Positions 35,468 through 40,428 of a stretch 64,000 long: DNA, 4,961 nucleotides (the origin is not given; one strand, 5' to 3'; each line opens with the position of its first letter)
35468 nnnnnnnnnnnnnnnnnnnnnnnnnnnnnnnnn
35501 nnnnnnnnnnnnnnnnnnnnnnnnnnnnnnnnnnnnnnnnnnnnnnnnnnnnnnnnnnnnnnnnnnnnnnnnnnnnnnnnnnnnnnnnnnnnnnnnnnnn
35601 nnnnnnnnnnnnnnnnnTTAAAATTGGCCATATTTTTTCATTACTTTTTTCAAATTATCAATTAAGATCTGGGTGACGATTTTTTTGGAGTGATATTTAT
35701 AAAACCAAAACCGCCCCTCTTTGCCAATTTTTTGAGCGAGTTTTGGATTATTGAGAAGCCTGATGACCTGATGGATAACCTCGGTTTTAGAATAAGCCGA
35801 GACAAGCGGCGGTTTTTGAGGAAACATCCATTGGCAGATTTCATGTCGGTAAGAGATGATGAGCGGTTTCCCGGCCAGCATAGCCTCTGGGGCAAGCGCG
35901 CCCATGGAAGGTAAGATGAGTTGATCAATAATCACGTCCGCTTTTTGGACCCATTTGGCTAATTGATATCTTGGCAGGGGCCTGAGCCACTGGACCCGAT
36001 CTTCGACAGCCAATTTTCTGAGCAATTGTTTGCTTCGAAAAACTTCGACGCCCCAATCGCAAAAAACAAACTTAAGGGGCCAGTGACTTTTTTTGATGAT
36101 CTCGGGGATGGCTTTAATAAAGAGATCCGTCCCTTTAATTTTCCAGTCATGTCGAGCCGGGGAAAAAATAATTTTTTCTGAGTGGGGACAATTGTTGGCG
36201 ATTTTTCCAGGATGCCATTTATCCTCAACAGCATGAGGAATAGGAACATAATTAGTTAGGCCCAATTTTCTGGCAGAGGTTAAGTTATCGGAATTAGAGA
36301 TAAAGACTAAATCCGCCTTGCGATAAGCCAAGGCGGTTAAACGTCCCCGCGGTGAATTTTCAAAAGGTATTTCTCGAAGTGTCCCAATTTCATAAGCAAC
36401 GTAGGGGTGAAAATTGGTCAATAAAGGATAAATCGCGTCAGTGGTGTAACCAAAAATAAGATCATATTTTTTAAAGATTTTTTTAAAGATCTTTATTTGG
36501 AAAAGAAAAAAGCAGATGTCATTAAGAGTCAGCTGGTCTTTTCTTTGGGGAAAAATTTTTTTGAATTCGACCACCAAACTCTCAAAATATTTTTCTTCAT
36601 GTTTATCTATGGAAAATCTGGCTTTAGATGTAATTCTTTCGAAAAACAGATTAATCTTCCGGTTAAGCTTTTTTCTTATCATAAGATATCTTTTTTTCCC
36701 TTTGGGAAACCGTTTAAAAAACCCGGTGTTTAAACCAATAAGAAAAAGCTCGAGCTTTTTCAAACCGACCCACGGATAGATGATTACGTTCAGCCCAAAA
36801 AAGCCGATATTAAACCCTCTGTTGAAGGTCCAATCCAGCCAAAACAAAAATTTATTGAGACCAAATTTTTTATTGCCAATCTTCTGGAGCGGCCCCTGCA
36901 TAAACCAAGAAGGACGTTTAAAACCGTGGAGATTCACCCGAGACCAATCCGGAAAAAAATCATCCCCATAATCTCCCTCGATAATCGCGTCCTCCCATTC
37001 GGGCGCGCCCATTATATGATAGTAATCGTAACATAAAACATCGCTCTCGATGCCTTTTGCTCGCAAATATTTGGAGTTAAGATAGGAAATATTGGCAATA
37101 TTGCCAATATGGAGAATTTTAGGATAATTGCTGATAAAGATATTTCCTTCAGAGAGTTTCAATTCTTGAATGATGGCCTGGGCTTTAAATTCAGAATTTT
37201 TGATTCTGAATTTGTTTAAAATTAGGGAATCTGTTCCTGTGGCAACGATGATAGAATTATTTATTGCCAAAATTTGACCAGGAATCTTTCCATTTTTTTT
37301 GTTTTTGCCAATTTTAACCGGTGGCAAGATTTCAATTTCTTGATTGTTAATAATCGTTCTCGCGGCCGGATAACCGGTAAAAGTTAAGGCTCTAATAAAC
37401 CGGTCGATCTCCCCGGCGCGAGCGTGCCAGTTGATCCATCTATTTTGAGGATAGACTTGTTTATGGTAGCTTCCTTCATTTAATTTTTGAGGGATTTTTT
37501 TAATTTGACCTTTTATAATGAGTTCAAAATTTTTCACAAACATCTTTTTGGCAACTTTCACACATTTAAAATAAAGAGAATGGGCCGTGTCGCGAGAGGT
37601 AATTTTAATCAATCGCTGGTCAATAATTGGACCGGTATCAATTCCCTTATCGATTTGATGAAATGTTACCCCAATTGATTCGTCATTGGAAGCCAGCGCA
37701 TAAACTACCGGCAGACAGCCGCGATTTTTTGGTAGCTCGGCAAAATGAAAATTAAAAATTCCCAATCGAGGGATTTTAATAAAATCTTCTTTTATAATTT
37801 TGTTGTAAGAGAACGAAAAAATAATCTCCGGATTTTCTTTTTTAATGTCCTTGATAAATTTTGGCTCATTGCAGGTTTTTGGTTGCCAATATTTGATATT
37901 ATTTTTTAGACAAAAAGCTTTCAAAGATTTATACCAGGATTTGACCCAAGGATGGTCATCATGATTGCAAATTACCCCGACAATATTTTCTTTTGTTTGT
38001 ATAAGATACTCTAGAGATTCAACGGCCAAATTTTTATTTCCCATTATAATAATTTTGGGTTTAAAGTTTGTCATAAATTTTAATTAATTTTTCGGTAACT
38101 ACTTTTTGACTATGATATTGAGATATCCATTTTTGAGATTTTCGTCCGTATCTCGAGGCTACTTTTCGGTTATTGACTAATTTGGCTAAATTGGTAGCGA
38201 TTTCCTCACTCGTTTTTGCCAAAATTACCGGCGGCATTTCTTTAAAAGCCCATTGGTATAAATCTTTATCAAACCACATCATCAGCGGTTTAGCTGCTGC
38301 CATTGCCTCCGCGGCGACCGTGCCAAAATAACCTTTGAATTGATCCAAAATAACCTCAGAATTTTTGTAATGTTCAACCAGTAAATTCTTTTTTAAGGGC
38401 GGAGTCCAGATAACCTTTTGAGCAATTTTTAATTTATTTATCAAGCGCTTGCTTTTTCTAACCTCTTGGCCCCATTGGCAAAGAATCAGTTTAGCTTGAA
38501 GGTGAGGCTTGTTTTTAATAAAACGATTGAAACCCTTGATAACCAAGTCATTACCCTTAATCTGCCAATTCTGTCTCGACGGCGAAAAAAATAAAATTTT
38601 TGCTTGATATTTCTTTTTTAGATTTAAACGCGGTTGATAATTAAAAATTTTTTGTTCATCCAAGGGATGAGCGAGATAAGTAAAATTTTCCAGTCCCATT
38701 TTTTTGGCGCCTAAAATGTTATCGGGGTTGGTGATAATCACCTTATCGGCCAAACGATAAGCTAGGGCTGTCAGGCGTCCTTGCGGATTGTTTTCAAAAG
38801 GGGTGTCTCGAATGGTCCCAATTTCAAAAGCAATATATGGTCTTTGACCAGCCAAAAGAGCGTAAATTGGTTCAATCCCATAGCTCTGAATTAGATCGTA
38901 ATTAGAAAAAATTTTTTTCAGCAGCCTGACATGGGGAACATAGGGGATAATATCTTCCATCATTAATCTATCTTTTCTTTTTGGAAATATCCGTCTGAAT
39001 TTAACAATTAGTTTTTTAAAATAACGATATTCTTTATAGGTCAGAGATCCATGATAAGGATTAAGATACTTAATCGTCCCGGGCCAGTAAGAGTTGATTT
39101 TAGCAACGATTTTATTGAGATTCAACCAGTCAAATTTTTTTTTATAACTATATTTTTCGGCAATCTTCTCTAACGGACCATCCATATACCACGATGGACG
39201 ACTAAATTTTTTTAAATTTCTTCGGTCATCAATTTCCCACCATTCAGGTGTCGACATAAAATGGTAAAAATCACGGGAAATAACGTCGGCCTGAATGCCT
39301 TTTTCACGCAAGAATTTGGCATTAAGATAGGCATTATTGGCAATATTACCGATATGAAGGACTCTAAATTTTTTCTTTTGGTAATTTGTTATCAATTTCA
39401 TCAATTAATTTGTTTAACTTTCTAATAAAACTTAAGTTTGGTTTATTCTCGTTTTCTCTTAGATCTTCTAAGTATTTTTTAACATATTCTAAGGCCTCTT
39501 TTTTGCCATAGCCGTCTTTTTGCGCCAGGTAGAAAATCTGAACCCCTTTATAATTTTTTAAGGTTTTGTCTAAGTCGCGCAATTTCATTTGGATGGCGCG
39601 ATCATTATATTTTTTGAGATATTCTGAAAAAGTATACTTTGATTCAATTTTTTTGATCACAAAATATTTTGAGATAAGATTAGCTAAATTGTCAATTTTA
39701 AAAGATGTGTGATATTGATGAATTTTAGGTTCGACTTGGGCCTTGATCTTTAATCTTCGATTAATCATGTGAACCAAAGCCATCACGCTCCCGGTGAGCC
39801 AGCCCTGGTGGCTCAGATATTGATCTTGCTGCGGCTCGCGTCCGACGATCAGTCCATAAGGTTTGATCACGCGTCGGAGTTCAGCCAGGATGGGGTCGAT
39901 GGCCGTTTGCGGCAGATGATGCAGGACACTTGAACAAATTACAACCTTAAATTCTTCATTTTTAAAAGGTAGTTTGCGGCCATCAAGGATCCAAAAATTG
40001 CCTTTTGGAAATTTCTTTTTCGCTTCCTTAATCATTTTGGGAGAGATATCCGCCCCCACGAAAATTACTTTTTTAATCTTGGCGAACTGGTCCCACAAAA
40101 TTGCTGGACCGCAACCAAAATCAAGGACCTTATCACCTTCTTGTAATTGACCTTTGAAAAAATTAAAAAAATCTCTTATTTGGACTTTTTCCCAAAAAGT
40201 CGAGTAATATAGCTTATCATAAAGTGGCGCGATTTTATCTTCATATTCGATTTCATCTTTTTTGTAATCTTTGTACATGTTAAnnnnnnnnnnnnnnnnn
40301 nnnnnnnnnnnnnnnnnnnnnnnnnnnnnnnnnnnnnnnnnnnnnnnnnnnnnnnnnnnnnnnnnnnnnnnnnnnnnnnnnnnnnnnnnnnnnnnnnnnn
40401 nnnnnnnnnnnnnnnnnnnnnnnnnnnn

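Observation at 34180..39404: Tandem array of three 'HIGNIAN' GT4-like paralogs showing concerted evolution (identical 3' tails, shared 5' palindrome)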

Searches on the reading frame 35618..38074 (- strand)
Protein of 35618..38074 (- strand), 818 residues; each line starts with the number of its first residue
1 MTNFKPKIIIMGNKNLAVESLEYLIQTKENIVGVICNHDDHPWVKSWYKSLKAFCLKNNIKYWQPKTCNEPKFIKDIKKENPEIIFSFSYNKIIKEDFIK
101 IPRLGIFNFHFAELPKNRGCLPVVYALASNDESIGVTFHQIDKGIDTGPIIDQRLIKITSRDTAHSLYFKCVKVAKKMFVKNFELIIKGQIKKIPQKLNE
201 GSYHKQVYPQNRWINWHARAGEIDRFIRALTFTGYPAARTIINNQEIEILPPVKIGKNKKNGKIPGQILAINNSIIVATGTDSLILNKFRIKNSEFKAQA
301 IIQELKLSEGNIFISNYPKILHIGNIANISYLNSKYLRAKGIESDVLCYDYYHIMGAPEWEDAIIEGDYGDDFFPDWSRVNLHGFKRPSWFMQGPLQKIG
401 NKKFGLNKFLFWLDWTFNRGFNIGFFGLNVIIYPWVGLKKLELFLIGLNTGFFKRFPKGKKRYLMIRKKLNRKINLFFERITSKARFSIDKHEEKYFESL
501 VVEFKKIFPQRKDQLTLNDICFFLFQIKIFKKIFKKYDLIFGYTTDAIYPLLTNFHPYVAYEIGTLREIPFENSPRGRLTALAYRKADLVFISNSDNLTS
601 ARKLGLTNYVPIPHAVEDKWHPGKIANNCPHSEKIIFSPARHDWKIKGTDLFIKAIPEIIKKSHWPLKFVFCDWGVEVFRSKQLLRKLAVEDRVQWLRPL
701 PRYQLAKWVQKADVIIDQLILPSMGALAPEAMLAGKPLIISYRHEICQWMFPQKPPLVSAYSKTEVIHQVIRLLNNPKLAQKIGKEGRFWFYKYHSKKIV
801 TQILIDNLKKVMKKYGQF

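Call 4: search_protein_families(library=pfam, proteins=[window:35618-38074:-], max_evalue=0.01)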
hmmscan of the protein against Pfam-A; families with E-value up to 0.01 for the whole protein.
window:35618-38074:- (818 aa): 5 families
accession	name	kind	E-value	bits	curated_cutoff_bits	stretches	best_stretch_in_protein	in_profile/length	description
PF00551.24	Formyl_trans_N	-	3.9e-24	85.8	26.1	1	8-181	5-179/181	Formyl transferase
PF00534.26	Glycos_transf_1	-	3.4e-15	56.5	26.4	1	628-788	10-170/172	Glycosyl transferases group 1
PF02911.23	Formyl_trans_C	-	1.3e-11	45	21.1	1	209-292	4-85/100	Formyl transferase, C-terminal domain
PF13692.12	Glyco_trans_1_4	-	6e-10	40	27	1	634-776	2-142/142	Glycosyl transferases group 1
PF13524.12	Glyco_trans_1_2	-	0.0043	17.5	25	1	693-803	28-142/144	Glycosyl transferase-like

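Call 13: search_protein_families(library=ncbifam, proteins=[window:35618-38074:-], max_evalue=0.01)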
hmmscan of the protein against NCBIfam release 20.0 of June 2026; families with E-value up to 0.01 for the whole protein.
window:35618-38074:- (818 aa): 10 families
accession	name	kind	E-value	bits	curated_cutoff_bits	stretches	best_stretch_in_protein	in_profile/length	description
NF005998.1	PRK08125.1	equivalog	3e-52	177.9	777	1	7-316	2-307/649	bifunctional UDP-4-amino-4-deoxy-L-arabinose formyltransferase/UDP-glucuronic acid oxidase ArnA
NF005414.0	PRK06988.1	equivalog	3.8e-50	170.6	316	1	5-295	2-289/311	formyltransferase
TIGR00460.1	fmt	equivalog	1.5e-43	149.2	201.5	1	7-286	2-283/315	methionyl-tRNA formyltransferase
NF005755.0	PRK07579.1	equivalog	4e-16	59.6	238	1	101-236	83-219/245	dTDP-4-amino-4,6-dideoxyglucose formyltransferase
TIGR00639.1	PurN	equivalog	5.5e-14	52.1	150.1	1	61-191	59-189/192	phosphoribosylglycinamide formyltransferase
NF004684.0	PRK06027.1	subfamily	1.1e-12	48.2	223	1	29-190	117-274/286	formyltetrahydrofolate deformylase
TIGR00655.1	PurU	equivalog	2e-12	47.3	285.95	1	28-188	111-267/280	formyltetrahydrofolate deformylase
NF038295.1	EPS_HpsP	equivalog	5.4e-06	25.7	550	1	628-810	202-386/388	hormogonium polysaccharide biosynthesis glycosyltransferase HpsP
NF038229.1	Glyco4_Geo_Pelo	equivalog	7.6e-05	21.9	400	1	609-802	135-327/338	GPMC system family 4 glycosyltransferase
TIGR03449.1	mycothiol_MshA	equivalog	0.00049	19.1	462.5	1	645-741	231-333/406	D-inositol-3-phosphate glycosyltransferase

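Call 50: find_homologous_proteins(query=window:35618-38074:-, max_evalue=1e-20)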
Query window:35618-38074:- (818 aa): 146 proteins with E <= 1e-20 among 8000 candidates; the best 120 are listed.
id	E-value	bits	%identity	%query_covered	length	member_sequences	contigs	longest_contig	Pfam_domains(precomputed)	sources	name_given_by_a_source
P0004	0.0e+0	1905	100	100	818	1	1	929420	PF00534.27,PF00551.25,PF02911.24,PF13692.13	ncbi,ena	-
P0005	2.7e-160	553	50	61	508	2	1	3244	PF00534.27,PF13524.13,PF13692.13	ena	-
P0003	1.7e-154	534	49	61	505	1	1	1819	PF00534.27,PF13692.13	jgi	jgi:glycosyltransferase involved in cell wall biosynthesis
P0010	1.2e-147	512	48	61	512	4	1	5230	PF00534.27,PF13692.13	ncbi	-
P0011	1.8e-147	511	47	61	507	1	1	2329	PF00534.27,PF13692.13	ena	-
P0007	8.1e-140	486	47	61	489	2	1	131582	PF00534.27,PF13692.13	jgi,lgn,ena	-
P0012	6.2e-135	470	46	60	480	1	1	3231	PF00534.27,PF13692.13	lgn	-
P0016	1.6e-134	468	46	61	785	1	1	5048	PF07021.19,PF13847.13,PF13489.13,PF00534.27,PF13649.13,PF03141.23,PF01209.25,PF08241.19,PF08242.19,PF13692.13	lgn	-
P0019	1.1e-107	379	40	61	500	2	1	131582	PF00534.27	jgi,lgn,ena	-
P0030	5.6e-105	370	44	58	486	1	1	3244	-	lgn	-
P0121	3.1e-98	348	36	59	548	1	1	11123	PF00534.27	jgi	-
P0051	9.0e-95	337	35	60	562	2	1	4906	-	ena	-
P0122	5.1e-94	334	35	59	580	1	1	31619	-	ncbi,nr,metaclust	ncbi:MAG: hypothetical protein A2V70_02125 [Planctomycetes bacterium RBG_13_63_9]|nr:MAG: hypothetic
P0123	6.2e-94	334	36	61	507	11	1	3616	PF00534.27,PF13692.13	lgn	-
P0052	2.1e-93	332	36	59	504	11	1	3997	PF00534.27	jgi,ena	-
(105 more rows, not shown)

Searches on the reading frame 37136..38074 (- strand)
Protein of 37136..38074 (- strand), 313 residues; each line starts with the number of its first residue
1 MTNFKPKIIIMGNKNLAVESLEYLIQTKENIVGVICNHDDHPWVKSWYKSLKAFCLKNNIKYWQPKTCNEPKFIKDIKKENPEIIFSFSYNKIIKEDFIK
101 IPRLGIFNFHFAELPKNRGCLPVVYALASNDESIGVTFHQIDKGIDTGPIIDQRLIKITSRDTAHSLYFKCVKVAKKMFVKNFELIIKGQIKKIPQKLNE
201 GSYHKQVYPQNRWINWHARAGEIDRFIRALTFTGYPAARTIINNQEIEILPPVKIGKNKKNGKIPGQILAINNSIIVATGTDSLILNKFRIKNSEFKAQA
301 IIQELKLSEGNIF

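Call 49: search_solved_structures(query=window:37136-38074:-, max_evalue=0.00001)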
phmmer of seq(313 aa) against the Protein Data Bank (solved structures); distinct sequences matched with E-value up to 0.00001: 60.
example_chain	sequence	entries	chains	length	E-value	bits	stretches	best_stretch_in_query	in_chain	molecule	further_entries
5j63_A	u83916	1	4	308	3.9e-32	114.9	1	20-282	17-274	Bifunctional polymyxin resistance protein ArnA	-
2bln_A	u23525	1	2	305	4.2e-32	114.8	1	21-282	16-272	PROTEIN YFBG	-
6pih_A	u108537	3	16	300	4.5e-32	114.7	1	21-281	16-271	Bifunctional polymyxin resistance protein ArnA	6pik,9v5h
1yrw_A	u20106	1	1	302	4.6e-32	114.7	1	21-281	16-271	protein ArnA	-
1z7e_A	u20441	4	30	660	3.1e-31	112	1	22-282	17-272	protein ArnA | Bifunctional polymyxin resistance protein ArnA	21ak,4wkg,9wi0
4lxq_A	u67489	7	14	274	1.6e-30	109.6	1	7-247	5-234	WlaRD, a sugar 3N-formyl transferase | WlaRD a sugar 3N formyltransferase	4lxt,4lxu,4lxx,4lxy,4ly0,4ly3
4xcz_A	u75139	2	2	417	3.9e-30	108.3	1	7-279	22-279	TDP-3-aminoquinovose-N-formyltransferase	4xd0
4xd1_A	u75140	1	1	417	3.9e-30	108.3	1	7-279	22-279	TDP-3-aminoquinovose-N-formyltransferase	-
7n7a_A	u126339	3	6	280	5.5e-29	104.6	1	7-237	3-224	Formyl_trans_N domain-containing protein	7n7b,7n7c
8gjh_A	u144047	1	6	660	2e-27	99.4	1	16-273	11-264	Bifunctional polymyxin resistance protein ArnA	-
4iqf_A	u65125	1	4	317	1.3e-25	93.5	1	4-283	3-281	Methionyl-tRNA formyltransferase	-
3q0i_A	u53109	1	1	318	3.1e-25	92.3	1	7-294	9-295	Methionyl-tRNA formyltransferase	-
1fmt_A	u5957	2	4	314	8.1e-25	90.9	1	7-298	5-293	METHIONYL-TRNA FMET FORMYLTRANSFERASE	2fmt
5uai_A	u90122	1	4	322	5.1e-24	88.2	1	7-293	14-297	Methionyl-tRNA formyltransferase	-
3tqq_A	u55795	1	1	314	5.5e-23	84.8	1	7-291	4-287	Methionyl-tRNA formyltransferase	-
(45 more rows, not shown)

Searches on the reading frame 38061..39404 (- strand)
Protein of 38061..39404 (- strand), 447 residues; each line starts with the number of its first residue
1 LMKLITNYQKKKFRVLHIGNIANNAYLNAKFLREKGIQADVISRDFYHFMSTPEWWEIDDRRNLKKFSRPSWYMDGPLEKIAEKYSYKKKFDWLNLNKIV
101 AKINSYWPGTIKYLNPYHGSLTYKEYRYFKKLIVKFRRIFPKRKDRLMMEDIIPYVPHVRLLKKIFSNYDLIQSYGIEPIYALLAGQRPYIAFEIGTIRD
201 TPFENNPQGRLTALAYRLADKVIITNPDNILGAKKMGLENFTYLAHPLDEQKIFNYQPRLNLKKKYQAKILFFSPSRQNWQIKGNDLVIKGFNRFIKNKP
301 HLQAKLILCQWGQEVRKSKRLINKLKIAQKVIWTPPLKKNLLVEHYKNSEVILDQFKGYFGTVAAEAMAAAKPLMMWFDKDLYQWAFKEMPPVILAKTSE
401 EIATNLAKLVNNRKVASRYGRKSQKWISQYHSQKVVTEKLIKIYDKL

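Call 4: search_protein_families(library=pfam, proteins=[window:38061-39404:-], max_evalue=0.01)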
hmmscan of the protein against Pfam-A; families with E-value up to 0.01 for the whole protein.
window:38061-39404:- (447 aa): 2 families
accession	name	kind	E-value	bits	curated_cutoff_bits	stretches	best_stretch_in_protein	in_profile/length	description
PF00534.26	Glycos_transf_1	-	6.7e-10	39.2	26.4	1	266-426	12-172/172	Glycosyl transferases group 1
PF13692.12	Glyco_trans_1_4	-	3.1e-06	28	27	1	271-375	5-104/142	Glycosyl transferases group 1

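Call 13: search_protein_families(library=ncbifam, proteins=[window:38061-39404:-], max_evalue=0.01)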
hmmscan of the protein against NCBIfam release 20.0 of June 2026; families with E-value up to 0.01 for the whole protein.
window:38061-39404:- (447 aa): 10 families
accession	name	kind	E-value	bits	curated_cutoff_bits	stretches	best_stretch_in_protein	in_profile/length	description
TIGR03449.1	mycothiol_MshA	equivalog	6.6e-10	38.4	462.5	1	267-446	219-402/406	D-inositol-3-phosphate glycosyltransferase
NF038295.1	EPS_HpsP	equivalog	1.1e-06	28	550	1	267-447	207-387/388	hormogonium polysaccharide biosynthesis glycosyltransferase HpsP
TIGR04157.1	glyco_rSAM_CFB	subfamily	2.2e-06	26.9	400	1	216-444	167-406/406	TIGR04157 family glycosyltransferase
NF046085.1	XrtY_assoc_Gly1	equivalog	2.5e-05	23.3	400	1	257-446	204-383/387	XrtY-associated glycosyltransferase XYAG1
TIGR03999.1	thiol_BshA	equivalog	0.00045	19.2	273.7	1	281-446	210-372/375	N-acetyl-alpha-D-glucosaminyl L-malate synthase BshA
NF038255.1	exopoly_VpsD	equivalog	0.0016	17.4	300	1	317-446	251-378/381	VpsD family glycosyltransferase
TIGR02149.1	glgA_Coryne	subfamily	0.0036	16.5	302.4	1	329-446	263-389/391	glycogen synthase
TIGR04047.1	MSMEG_0565_glyc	hypoth_equivalog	0.0038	16.4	259.85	1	320-437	247-365/373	MSMEG_0565 family glycosyltransferase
NF053787.1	GlcN_PG_synth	equivalog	0.0047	15.8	480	1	359-447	273-359/361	N-acetylglucosaminyl phosphatidylglycerol synthase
NF012028.0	PRK15484.1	subfamily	0.0078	15.3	618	0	259-440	184-371/380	lipopolysaccharide N-acetylglucosaminyltransferase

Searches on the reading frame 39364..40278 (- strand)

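Call 4: search_protein_families(library=pfam, proteins=[window:39364-40278:-], max_evalue=0.01)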
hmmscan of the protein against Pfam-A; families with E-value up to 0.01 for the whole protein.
window:39364-40278:- (304 aa): 9 families
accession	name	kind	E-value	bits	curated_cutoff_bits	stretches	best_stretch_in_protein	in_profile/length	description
PF13649.12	Methyltransf_25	-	5e-20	72.4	27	1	51-142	1-97/97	Methyltransferase domain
PF08241.18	Methyltransf_11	-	4.4e-18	66.1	21.2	1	52-145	1-94/95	Methyltransferase domain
PF13847.12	Methyltransf_31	-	2.2e-13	50.5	27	1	46-157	2-114/145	Methyltransferase domain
PF13489.12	Methyltransf_23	-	1.2e-11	45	27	1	33-173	8-127/164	Methyltransferase domain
PF08242.18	Methyltransf_12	-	2.6e-11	44.5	30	1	52-143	1-97/98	Methyltransferase domain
PF01209.24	Ubie_methyltran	-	6.5e-07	29.4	20.1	1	35-146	36-151/233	ubiE/COQ5 methyltransferase family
PF07021.18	MetW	-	0.0022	18.1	21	1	39-137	5-101/193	Methionine biosynthesis protein MetW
PF06325.19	PrmA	-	0.0069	16.3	22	0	43-92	157-206/296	Ribosomal protein L11 methyltransferase (PrmA)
PF02353.26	CMAS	-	0.0085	15.9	27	0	41-92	56-107/273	Mycolic acid cyclopropane synthetase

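Call 37: search_protein_families(library=ncbifam, proteins=[window:39364-40278:-], max_evalue=1e-10)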
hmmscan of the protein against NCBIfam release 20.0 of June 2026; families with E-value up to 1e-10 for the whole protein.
window:39364-40278:- (304 aa): 5 families
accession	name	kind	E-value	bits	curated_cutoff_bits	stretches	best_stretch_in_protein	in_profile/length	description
NF045667.1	MTase_DVU1556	equivalog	6.5e-14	51.9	155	1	44-145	19-118/213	DVU_1556 family methyltransferase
TIGR02072.1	BioC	equivalog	5.8e-12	45.9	184.95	1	47-145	34-131/244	malonyl-ACP O-methyltransferase BioC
TIGR01934.1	MenG_MenH_UbiE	subfamily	3.9e-11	42.7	158.35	1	29-151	27-146/223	ubiquinone/menaquinone biosynthesis methyltransferase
NF041536.1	ArsM_DUF2284_UU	exception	6.4e-11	41.2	575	1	40-144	69-178/459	arsenite methyltransferase/DUF2284 domain selenoprotein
NF043040.1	corrin_prot_MT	hypoth_equivalog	6.9e-11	42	180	0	45-145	38-146/216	corrinoid protein-associated methyltransferase CpaM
